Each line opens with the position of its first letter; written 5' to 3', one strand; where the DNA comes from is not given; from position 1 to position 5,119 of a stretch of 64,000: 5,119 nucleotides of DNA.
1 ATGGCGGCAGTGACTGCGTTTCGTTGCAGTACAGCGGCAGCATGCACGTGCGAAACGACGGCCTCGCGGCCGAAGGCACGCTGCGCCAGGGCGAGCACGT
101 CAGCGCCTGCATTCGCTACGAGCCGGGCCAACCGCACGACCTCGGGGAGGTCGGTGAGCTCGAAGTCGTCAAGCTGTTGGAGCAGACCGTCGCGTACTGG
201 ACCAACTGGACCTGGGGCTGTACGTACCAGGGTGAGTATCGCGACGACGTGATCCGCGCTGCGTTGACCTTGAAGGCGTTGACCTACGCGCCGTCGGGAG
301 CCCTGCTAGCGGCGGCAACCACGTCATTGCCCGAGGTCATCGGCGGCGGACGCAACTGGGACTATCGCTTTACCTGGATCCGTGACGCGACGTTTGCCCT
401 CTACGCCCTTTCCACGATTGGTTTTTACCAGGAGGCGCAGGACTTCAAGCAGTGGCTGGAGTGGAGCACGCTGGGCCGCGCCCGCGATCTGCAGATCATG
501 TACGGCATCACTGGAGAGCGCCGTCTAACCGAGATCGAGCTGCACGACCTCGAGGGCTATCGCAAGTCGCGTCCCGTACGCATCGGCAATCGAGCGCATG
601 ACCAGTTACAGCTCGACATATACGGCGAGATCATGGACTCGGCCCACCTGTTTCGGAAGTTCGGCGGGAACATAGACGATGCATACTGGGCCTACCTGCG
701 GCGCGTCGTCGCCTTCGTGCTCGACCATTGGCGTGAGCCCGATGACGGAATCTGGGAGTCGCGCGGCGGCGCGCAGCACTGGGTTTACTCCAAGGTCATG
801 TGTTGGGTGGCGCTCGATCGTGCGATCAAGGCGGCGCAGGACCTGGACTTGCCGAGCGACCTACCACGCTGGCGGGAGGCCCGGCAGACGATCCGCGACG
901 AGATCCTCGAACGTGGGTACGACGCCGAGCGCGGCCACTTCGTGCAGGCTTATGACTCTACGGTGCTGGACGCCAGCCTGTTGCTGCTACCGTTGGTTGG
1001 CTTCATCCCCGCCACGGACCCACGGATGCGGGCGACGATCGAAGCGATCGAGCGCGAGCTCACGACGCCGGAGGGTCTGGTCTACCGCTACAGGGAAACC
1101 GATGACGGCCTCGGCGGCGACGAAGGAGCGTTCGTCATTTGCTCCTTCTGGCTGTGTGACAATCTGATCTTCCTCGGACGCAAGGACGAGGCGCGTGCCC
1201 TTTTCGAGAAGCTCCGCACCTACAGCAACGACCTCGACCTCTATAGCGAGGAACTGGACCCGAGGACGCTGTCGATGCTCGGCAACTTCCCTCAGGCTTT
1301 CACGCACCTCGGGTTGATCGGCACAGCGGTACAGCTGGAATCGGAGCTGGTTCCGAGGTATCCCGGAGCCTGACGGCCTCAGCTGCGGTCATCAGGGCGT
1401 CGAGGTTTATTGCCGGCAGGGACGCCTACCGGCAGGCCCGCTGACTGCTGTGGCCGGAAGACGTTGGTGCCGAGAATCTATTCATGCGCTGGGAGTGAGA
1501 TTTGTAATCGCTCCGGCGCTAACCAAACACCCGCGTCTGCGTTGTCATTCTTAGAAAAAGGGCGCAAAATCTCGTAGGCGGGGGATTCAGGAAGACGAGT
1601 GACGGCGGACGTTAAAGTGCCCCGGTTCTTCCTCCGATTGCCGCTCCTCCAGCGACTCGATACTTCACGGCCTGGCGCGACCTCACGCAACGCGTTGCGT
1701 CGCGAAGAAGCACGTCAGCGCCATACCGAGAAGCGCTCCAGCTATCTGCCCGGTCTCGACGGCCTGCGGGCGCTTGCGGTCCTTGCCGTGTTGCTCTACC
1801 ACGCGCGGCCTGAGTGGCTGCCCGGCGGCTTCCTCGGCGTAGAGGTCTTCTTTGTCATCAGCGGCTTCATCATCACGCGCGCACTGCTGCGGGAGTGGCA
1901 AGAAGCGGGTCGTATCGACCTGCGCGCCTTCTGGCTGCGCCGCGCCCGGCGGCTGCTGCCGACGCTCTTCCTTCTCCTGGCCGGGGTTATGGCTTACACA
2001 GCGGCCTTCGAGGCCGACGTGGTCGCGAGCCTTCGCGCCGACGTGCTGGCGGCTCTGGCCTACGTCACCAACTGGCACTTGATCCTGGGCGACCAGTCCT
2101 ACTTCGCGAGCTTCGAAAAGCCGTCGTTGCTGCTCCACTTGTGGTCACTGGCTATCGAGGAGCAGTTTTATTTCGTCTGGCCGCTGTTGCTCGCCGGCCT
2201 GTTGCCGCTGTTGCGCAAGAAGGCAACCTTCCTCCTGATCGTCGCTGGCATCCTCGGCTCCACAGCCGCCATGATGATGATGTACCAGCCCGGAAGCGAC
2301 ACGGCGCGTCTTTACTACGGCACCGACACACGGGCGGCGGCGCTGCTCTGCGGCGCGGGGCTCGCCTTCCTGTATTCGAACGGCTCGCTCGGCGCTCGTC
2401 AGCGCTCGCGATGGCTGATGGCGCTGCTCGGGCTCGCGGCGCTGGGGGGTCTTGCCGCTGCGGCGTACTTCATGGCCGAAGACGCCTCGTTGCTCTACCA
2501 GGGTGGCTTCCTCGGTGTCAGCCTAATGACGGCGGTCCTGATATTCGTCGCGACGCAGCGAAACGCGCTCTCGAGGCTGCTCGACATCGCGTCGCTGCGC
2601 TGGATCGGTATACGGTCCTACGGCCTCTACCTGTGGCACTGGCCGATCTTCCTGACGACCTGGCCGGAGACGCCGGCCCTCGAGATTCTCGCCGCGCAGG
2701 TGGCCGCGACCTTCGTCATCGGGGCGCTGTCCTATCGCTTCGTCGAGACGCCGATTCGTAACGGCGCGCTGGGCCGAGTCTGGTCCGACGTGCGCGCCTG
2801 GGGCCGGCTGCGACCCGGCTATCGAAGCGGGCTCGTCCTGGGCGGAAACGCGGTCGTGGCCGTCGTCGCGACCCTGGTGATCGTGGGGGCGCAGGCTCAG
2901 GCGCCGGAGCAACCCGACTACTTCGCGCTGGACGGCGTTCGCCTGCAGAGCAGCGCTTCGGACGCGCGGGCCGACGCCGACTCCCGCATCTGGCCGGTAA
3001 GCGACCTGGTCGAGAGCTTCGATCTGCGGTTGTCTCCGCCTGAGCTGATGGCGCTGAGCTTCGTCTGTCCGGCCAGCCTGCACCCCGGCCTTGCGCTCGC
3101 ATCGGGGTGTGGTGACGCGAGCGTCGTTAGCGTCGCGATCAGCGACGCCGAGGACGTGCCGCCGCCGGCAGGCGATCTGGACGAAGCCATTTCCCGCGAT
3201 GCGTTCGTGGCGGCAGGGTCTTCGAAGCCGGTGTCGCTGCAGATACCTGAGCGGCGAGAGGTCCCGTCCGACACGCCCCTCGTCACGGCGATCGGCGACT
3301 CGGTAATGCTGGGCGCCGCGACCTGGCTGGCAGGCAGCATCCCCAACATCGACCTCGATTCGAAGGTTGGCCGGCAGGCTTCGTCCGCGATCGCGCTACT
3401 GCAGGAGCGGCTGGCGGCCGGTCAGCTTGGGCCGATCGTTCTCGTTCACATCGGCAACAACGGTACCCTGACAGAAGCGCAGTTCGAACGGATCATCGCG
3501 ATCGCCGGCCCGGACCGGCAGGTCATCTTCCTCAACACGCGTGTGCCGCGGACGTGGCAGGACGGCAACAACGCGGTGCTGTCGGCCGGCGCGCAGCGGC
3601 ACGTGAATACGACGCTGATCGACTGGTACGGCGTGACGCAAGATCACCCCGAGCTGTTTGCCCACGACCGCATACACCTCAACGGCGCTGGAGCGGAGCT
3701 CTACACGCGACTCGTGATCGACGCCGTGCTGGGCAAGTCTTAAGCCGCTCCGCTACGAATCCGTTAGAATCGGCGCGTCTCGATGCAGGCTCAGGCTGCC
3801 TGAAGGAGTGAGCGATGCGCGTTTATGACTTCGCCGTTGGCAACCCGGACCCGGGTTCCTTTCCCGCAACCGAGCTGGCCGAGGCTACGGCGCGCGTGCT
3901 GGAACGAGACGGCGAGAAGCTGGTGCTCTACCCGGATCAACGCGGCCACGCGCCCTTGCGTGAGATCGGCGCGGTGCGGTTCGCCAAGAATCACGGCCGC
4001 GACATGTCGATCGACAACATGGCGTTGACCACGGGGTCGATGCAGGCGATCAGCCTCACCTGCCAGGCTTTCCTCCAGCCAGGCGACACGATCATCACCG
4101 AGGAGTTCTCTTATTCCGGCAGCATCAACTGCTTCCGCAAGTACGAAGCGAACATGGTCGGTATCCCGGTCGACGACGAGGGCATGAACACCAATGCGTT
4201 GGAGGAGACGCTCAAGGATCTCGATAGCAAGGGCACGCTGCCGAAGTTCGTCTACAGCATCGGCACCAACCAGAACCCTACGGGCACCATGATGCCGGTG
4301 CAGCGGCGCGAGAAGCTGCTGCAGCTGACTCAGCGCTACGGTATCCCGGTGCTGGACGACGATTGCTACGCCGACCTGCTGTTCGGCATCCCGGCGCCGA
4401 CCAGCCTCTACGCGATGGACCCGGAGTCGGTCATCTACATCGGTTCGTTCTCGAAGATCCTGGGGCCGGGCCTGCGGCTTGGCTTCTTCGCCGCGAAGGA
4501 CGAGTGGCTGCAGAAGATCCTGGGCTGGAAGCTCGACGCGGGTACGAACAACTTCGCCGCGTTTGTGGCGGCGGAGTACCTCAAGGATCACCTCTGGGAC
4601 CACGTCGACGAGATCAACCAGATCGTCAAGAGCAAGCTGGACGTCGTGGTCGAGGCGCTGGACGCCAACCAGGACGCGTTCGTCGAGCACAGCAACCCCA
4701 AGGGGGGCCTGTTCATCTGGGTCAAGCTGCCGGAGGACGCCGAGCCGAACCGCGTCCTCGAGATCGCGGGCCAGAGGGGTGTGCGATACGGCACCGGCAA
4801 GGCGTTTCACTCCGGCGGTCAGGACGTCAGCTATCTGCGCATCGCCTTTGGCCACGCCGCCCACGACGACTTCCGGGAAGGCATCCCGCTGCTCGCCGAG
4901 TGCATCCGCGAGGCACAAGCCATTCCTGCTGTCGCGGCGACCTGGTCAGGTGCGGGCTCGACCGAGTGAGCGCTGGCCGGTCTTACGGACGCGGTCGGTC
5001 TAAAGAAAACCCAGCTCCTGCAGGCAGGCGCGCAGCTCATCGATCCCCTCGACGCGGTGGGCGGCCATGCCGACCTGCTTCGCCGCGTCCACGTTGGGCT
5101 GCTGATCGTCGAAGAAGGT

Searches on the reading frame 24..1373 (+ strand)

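Call 31: search_protein_families(library=pfam, proteins=[window:24-1373:+], max_evalue=0.001)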
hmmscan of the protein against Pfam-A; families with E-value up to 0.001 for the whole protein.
window:24-1373:+ (449 aa): 1 family
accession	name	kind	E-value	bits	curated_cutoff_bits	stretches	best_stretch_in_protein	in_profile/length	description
PF00723.27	Glyco_hydro_15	-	5.5e-77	259.9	22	1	71-434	2-425/427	Glycosyl hydrolases family 15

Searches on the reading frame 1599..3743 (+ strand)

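Call 31: search_protein_families(library=pfam, proteins=[window:1599-3743:+], max_evalue=0.001)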
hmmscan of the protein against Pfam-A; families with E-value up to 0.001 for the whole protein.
window:1599-3743:+ (714 aa): 1 family
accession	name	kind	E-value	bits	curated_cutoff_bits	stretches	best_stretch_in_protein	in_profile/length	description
PF01757.29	Acyl_transf_3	-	4.4e-28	98.7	31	1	51-364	2-303/326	Acyltransferase domain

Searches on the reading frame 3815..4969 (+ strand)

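Call 31: search_protein_families(library=pfam, proteins=[window:3815-4969:+], max_evalue=0.001)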
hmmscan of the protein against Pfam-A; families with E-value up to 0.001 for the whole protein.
window:3815-4969:+ (384 aa): 2 families
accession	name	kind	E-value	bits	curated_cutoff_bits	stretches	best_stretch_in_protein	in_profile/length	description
PF00155.27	Aminotran_1_2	-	6e-36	124.8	19.7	1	4-349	4-348/361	Aminotransferase class I and II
PF00266.25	Aminotran_5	-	5.3e-06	26.1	21.5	0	72-180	70-173/371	Aminotransferase class-V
